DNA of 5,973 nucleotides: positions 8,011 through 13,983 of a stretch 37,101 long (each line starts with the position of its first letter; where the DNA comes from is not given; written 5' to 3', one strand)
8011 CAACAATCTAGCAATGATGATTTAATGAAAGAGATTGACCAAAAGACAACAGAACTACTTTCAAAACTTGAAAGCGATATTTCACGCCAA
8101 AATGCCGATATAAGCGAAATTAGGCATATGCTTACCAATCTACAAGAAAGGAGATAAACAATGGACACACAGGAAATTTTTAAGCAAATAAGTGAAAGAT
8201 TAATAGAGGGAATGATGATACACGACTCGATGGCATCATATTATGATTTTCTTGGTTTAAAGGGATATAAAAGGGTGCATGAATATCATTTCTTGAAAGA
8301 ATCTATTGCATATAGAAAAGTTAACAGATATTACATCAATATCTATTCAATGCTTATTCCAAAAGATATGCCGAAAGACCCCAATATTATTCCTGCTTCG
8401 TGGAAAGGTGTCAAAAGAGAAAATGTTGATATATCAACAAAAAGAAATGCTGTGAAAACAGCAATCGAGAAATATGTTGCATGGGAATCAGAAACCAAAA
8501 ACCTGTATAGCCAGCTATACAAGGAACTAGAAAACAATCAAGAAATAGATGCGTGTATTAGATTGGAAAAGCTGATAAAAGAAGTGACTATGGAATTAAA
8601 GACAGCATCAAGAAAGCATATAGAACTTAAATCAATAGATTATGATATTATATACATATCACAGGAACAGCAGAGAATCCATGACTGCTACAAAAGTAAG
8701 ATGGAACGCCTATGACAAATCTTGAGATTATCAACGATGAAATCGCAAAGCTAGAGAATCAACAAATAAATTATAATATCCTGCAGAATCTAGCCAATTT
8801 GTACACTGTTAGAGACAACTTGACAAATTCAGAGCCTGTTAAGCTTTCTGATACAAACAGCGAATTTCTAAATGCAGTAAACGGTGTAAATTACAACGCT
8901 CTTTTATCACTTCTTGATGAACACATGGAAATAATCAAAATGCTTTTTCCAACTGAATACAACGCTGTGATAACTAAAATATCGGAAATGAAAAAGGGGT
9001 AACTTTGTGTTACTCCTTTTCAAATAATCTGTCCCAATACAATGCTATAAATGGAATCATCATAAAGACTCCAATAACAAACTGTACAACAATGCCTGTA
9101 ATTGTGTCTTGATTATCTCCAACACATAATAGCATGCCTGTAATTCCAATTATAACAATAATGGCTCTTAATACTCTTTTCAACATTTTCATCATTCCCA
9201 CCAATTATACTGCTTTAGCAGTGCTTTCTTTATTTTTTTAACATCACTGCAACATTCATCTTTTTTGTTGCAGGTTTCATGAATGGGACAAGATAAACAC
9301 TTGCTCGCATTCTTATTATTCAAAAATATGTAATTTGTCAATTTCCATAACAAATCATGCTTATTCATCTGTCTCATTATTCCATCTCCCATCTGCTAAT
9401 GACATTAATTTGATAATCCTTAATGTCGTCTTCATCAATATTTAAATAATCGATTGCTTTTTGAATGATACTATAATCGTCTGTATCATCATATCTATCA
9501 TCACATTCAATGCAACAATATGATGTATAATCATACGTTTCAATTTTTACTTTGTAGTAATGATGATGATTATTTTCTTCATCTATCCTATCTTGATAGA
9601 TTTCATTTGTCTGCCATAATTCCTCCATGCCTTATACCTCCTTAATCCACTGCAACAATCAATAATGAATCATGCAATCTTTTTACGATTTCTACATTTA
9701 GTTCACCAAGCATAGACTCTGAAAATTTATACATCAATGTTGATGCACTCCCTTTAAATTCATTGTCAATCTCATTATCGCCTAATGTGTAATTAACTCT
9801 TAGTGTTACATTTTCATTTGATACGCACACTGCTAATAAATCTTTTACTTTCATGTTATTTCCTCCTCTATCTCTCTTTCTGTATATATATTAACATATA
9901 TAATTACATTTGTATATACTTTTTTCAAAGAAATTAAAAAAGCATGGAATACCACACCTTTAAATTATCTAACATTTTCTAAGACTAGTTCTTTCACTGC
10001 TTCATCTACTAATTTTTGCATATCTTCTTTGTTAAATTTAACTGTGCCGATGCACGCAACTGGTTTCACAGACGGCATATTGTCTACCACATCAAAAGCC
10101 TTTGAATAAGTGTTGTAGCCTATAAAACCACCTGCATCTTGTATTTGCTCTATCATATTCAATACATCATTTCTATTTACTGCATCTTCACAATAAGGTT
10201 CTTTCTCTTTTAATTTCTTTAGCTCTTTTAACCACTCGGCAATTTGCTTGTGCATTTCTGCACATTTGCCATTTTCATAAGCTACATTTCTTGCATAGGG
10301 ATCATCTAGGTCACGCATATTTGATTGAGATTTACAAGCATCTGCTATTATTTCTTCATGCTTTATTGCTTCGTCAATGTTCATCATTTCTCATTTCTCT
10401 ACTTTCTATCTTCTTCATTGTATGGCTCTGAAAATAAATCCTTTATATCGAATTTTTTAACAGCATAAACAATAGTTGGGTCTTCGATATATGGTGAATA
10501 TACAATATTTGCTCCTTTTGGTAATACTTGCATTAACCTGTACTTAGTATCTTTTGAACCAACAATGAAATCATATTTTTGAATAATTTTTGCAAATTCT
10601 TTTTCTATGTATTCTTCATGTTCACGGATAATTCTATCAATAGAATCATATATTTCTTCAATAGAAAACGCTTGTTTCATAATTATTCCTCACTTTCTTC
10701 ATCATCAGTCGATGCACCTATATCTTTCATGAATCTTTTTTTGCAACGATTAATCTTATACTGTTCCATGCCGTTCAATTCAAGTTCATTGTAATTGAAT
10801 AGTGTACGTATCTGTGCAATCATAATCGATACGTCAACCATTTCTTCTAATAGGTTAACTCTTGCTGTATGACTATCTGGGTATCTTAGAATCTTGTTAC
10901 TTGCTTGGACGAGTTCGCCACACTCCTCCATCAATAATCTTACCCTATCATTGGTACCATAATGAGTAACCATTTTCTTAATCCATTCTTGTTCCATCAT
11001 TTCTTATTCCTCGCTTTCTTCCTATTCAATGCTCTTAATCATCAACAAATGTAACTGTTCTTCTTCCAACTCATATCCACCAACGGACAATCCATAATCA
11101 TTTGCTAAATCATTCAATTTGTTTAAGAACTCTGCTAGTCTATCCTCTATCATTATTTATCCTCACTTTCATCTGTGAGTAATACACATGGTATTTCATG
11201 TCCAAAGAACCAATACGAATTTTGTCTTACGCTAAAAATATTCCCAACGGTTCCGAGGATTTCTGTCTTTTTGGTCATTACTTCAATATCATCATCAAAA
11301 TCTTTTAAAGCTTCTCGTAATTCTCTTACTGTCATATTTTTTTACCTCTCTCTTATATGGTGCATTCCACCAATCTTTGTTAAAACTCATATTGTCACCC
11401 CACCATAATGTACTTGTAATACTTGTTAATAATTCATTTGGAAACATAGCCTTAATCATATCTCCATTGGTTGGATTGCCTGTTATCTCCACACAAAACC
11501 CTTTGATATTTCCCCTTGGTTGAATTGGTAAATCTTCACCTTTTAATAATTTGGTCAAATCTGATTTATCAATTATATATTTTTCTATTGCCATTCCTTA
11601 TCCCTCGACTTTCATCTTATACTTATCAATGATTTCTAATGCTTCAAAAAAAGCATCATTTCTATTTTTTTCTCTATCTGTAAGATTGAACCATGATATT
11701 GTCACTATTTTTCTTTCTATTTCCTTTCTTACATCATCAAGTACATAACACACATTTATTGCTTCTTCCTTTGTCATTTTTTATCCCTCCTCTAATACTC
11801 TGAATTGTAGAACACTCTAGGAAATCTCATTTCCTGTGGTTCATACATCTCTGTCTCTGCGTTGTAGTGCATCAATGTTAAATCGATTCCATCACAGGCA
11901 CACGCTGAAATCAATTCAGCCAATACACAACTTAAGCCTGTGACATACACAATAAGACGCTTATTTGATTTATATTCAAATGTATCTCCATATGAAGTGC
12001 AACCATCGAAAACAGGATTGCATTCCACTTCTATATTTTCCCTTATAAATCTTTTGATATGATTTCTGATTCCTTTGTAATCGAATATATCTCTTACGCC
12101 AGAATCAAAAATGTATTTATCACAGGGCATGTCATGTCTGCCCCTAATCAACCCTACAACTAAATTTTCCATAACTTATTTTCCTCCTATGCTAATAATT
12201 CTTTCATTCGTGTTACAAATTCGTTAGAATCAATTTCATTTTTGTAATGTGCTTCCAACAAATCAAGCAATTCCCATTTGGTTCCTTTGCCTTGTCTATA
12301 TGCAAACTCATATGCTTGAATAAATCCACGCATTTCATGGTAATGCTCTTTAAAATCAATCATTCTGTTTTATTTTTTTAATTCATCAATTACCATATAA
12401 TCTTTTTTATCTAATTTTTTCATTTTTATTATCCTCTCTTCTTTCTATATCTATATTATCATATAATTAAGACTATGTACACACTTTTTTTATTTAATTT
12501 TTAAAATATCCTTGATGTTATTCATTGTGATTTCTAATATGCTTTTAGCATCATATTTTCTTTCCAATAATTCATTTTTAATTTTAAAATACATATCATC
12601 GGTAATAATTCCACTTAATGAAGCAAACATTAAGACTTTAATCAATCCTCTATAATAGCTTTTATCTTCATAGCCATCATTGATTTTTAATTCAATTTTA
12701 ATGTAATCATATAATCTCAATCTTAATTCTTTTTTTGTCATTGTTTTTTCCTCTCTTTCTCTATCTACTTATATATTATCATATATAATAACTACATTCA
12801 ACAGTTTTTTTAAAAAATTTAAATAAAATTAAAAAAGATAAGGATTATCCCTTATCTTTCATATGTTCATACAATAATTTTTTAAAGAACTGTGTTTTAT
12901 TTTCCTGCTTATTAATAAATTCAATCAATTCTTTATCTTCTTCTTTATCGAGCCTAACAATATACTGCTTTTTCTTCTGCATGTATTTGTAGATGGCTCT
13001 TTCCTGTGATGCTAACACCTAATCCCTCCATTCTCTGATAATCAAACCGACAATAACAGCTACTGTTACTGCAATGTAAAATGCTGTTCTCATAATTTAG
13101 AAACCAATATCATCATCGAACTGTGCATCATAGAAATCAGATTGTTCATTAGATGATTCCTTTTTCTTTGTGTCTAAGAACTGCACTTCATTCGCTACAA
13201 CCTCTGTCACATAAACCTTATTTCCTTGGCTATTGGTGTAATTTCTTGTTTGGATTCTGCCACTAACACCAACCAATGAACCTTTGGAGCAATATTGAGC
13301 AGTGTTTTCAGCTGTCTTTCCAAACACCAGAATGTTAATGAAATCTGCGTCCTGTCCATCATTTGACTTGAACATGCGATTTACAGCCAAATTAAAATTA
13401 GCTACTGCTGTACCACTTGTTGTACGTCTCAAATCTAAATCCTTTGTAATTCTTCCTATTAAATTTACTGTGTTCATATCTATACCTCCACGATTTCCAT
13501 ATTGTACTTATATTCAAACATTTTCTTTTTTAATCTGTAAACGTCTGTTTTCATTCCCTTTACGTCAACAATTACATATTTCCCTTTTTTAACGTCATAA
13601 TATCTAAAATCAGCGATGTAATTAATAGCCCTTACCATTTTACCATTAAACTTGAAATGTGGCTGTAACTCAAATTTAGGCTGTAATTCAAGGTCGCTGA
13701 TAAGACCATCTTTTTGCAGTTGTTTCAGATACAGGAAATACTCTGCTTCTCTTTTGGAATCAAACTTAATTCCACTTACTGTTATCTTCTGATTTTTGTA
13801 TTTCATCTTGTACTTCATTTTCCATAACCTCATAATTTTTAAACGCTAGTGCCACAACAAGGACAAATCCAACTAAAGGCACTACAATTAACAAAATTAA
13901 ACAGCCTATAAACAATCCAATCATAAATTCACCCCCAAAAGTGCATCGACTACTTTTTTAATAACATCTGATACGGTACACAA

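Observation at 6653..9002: Opposite-strand six-gene cassette of unknown function (candidate accessory or host-interaction system)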

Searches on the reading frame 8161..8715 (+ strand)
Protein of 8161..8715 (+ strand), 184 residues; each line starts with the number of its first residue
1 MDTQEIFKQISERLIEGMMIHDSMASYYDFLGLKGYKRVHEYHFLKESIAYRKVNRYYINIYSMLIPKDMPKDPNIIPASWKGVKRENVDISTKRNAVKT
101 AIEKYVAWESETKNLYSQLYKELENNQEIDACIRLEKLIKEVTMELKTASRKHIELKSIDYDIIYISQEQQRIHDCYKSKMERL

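Call 8: search_protein_families(library=pfam, proteins=[window:8161-8715:+], max_evalue=1)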
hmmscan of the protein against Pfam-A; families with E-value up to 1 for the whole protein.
window:8161-8715:+ (184 aa): 3 families
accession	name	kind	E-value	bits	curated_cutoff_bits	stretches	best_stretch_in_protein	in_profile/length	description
PF16299.10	DUF4941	-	0.00071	19.3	28.8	1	60-152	80-169/265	Domain of unknown function (DUF4941)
PF20098.4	DUF6488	-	0.0051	17.2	27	1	40-98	23-78/110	Family of unknown function (DUF6488)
PF18363.6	PI_PP_I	-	0.071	13.7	28.5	1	57-124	15-83/94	Phosphoinositide phosphatase insertion domain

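Call 9: search_protein_families(library=phrogs, proteins=[window:8161-8715:+], max_evalue=0.1)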
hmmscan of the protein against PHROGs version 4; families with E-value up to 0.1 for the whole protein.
window:8161-8715:+ (184 aa): 2 families
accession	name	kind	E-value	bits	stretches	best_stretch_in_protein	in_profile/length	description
phrog_17879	-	unknown function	0.00028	21.6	1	14-179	22-170/175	-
phrog_1780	-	tail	0.052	13.1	1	73-169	141-228/855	tail collar fiber protein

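Call 20: search_protein_families(library=ncbifam, proteins=[window:8161-8715:+], max_evalue=1)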
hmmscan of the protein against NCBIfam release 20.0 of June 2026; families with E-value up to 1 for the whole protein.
window:8161-8715:+ (184 aa): 0 families

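Call 21: search_protein_families(library=padloc, proteins=[window:8161-8715:+], max_evalue=1)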
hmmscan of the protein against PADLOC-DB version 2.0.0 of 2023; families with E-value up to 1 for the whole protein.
window:8161-8715:+ (184 aa): 0 families

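Call 44: search_solved_structures(query=A3, max_evalue=10, show_alignments=3)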
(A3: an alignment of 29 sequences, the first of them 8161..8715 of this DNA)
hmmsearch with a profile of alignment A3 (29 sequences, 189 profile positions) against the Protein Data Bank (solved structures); distinct sequences matched with E-value up to 10: 27.
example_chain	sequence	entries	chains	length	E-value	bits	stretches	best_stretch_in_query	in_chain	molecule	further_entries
6txk_A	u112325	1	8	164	0.0044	20.2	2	12-61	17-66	Ferritin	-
6txh_A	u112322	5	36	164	0.0051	20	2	96-173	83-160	Ferritin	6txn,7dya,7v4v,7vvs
6txm_A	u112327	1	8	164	0.0051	20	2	96-173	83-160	Ferritin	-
6txl_A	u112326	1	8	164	0.0052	20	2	96-173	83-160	Ferritin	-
1z4a_A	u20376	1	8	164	0.0053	20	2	96-173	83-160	ferritin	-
5ls9_A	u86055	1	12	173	0.0053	19.9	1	14-61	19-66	Ferritin, putative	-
6txi_A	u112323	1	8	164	0.0063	19.7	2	96-173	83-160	Ferritin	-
6txj_A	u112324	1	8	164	0.0085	19.3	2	96-173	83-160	Ferritin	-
1vlg_A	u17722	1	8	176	0.0088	19.2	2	96-173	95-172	ferritin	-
5v5k_A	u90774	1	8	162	0.012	18.8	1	15-61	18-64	Ferritin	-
3kx9_A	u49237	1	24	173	0.016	18.4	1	14-61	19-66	Ferritin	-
1s3q_A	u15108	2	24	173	0.018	18.2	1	14-61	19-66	ferritin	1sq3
6ls0_H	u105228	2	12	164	0.04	17.1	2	12-61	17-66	Ferritin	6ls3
7xa0_A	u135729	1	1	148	0.065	16.4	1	12-61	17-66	Ferritin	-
7xa1_A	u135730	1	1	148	0.074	16.2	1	12-61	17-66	Ferritin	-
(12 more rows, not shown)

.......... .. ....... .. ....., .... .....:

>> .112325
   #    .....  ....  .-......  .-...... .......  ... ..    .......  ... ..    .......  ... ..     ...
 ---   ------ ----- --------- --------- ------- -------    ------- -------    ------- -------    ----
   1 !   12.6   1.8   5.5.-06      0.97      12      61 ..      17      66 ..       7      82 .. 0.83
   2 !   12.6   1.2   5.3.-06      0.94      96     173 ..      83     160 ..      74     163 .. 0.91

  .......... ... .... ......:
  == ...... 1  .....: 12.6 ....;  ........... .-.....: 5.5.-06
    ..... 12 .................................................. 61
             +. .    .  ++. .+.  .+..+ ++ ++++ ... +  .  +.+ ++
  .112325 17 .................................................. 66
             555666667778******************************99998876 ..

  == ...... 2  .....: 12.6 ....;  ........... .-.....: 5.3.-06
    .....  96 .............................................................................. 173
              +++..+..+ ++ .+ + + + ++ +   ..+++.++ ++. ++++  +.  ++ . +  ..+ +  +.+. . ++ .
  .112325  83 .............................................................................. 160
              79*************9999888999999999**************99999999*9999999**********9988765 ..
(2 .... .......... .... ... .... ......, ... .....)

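Call 61: find_homologous_proteins(query=window:8161-8715:+, max_evalue=0.001)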
Query window:8161-8715:+ (184 aa): 31 proteins with E <= 0.001 among 85 candidates.
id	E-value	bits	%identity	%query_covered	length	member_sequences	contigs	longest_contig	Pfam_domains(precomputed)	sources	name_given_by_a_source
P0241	5.0e-109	380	93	100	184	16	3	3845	-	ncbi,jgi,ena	-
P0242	4.3e-66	240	93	66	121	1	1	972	-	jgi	jgi:hypothetical protein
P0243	1.8e-55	206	55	97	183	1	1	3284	-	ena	-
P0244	4.6e-55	204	54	98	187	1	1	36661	-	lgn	-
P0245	9.1e-55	203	50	98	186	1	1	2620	-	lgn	-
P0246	1.3e-54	203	50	99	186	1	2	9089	-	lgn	-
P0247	1.6e-54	202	52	97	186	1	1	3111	-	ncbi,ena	-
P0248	2.0e-54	202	52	100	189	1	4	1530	-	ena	-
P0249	5.8e-53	197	52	98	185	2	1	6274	-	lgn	-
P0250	1.1e-52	196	51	100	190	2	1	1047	-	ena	-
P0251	2.8e-50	189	49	100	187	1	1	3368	-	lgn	-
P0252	5.5e-50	188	50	95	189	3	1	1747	-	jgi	jgi:hypothetical protein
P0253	1.5e-48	183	49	100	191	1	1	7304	-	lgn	-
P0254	1.8e-48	183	47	99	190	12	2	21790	-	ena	-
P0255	1.1e-47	180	48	100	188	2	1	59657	-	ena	-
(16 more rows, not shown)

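Call 91: search_protein_families(library=pfam, alignment_id=A3, max_evalue=0.05)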
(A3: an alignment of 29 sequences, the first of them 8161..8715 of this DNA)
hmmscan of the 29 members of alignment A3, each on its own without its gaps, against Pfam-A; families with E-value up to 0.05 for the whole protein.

A. member 1, window:8161-8715:+ (184 aa): 2 families
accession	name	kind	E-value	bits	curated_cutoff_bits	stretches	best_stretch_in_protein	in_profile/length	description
PF16299.10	DUF4941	-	0.00071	19.3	28.8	1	60-152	80-169/265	Domain of unknown function (DUF4941)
PF20098.4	DUF6488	-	0.0051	17.2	27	1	40-98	23-78/110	Family of unknown function (DUF6488)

B. families by the number of members that match (of 29 scanned): 15 families
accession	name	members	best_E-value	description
PF09548.15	Spore_III_AB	9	0.0019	Stage III sporulation protein AB (spore_III_AB)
PF03743.19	TrbI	3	0.0017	Bacterial conjugation TrbI-like protein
PF02413.22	Caudo_TAP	3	0.021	Caudovirales tail fibre assembly protein, lambda gpK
PF01491.21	Frataxin_Cyay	2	0.013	Frataxin-like domain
PF14739.11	DUF4472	2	0.014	Domain of unknown function (DUF4472)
PF05478.16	Prominin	2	0.041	Prominin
PF16299.10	DUF4941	1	0.00071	Domain of unknown function (DUF4941)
PF20098.4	DUF6488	1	0.0051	Family of unknown function (DUF6488)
PF15264.11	TSSC4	1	0.0056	Tumour suppressing sub-chromosomal transferable candidate 4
PF22575.2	Vir1p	1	0.012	Virilizer, yeast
PF04368.18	DUF507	1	0.021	Protein of unknown function (DUF507)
PF01519.22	DUF16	1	0.033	Protein of unknown function DUF16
PF08340.16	YicC-like_C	1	0.039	Endoribonuclease YicC-like, C-terminal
PF00210.30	Ferritin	1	0.042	Ferritin-like domain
PF11897.13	DUF3417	1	0.047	Protein of unknown function (DUF3417)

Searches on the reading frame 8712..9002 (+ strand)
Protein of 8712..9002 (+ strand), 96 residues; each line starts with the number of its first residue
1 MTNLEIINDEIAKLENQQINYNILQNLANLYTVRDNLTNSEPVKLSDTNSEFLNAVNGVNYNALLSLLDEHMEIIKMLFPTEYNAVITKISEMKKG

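Call 8: search_protein_families(library=pfam, proteins=[window:8712-9002:+], max_evalue=1)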
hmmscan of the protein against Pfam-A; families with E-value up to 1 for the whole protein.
window:8712-9002:+ (96 aa): 0 families

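Call 9: search_protein_families(library=phrogs, proteins=[window:8712-9002:+], max_evalue=0.1)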
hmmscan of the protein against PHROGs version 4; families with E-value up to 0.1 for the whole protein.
window:8712-9002:+ (96 aa): 2 families
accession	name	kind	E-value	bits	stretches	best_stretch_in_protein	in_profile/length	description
phrog_9701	-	unknown function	0.041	15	0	60-79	21-40/62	-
phrog_24679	-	unknown function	0.044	15.3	0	44-94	6-52/76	-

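Call 20: search_protein_families(library=ncbifam, proteins=[window:8712-9002:+], max_evalue=1)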
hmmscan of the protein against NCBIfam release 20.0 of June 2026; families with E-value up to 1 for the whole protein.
window:8712-9002:+ (96 aa): 0 families

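Call 21: search_protein_families(library=padloc, proteins=[window:8712-9002:+], max_evalue=1)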
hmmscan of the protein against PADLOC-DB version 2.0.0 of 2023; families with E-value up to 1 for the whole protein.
window:8712-9002:+ (96 aa): 0 families

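Call 90: search_solved_structures(query=A10, max_evalue=10)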
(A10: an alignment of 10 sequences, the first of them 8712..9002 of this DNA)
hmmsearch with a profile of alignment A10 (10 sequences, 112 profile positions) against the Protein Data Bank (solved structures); distinct sequences matched with E-value up to 10: 4.
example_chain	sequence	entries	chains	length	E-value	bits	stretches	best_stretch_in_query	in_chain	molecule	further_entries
4i1q_A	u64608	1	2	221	0.078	17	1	54-105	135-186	Bridging integrator 2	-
4avm_A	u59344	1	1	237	0.1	16.6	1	54-104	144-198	BRIDGING INTEGRATOR 2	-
3hkz_C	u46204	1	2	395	0.48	14.4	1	11-82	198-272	DNA-directed RNA polymerase subunit A''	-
2pmz_C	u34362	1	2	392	0.49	14.4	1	11-82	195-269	DNA-directed RNA polymerase subunit A""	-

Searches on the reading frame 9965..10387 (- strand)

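Call 10: search_protein_families(library=pfam, proteins=[window:9965-10387:-], max_evalue=0.01)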
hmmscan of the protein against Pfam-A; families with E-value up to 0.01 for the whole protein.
window:9965-10387:- (140 aa): 0 families

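Call 97: search_protein_families(library=phrogs, proteins=[window:9965-10387:-], max_evalue=0.001)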
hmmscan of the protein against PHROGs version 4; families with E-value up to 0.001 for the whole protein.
window:9965-10387:- (140 aa): 1 family
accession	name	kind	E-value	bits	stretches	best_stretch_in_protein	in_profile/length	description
phrog_33451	-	unknown function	1.4e-07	32.3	1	41-63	22-44/47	-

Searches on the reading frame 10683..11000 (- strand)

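Call 97: search_protein_families(library=phrogs, proteins=[window:10683-11000:-], max_evalue=0.001)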
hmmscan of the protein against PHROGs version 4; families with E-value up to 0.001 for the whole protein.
window:10683-11000:- (105 aa): 2 families
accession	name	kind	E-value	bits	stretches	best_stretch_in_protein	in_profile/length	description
phrog_2245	-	other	5.8e-20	73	1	2-95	120-210/218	nucleoside triphosphate pyrophosphohydrolase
phrog_4856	-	other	1.2e-10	42.4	1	16-92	87-170/195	nucleoside triphosphate pyrophosphohydrolase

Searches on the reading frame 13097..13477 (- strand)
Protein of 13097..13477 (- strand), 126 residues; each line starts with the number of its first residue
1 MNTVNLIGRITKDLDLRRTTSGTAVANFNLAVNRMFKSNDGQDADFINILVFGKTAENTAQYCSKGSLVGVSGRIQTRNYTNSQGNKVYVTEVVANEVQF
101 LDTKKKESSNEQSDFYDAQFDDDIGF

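Call 97: search_protein_families(library=phrogs, proteins=[window:13097-13477:-], max_evalue=0.001)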
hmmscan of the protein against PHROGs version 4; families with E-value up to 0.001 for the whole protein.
window:13097-13477:- (126 aa): 6 families
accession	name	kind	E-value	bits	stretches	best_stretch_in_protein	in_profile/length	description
phrog_44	-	DNA, RNA and nucleotide metabolism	1.6e-52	179.9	1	1-124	87-226/271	single strand DNA binding protein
phrog_25370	-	unknown function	2e-14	54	1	1-42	2-43/48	-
phrog_27667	-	DNA, RNA and nucleotide metabolism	1.5e-13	51.8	1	68-110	1-42/61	single strand DNA binding protein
phrog_26861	-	unknown function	4.3e-05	23.8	1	3-108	136-238/242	-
phrog_12631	-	DNA, RNA and nucleotide metabolism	5.7e-05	24.2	1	1-32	30-61/78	single strand DNA binding protein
phrog_4932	-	DNA, RNA and nucleotide metabolism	0.00014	23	1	40-119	31-110/117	single strand DNA binding protein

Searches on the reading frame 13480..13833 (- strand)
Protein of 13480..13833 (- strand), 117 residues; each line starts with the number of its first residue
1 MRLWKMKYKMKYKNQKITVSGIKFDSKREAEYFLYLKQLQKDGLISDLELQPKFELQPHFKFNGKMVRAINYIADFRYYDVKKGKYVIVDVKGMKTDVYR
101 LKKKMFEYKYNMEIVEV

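Call 97: search_protein_families(library=phrogs, proteins=[window:13480-13833:-], max_evalue=0.001)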
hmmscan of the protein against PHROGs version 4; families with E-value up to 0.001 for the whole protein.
window:13480-13833:- (117 aa): 3 families
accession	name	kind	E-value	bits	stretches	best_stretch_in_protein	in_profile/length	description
phrog_190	-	DNA, RNA and nucleotide metabolism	3.5e-45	155.8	1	5-117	171-281/338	Holliday junction resolvase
phrog_31719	-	unknown function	5.2e-14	53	1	11-76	3-64/65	-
phrog_32087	-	unknown function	7e-09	36.9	1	68-117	15-67/67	-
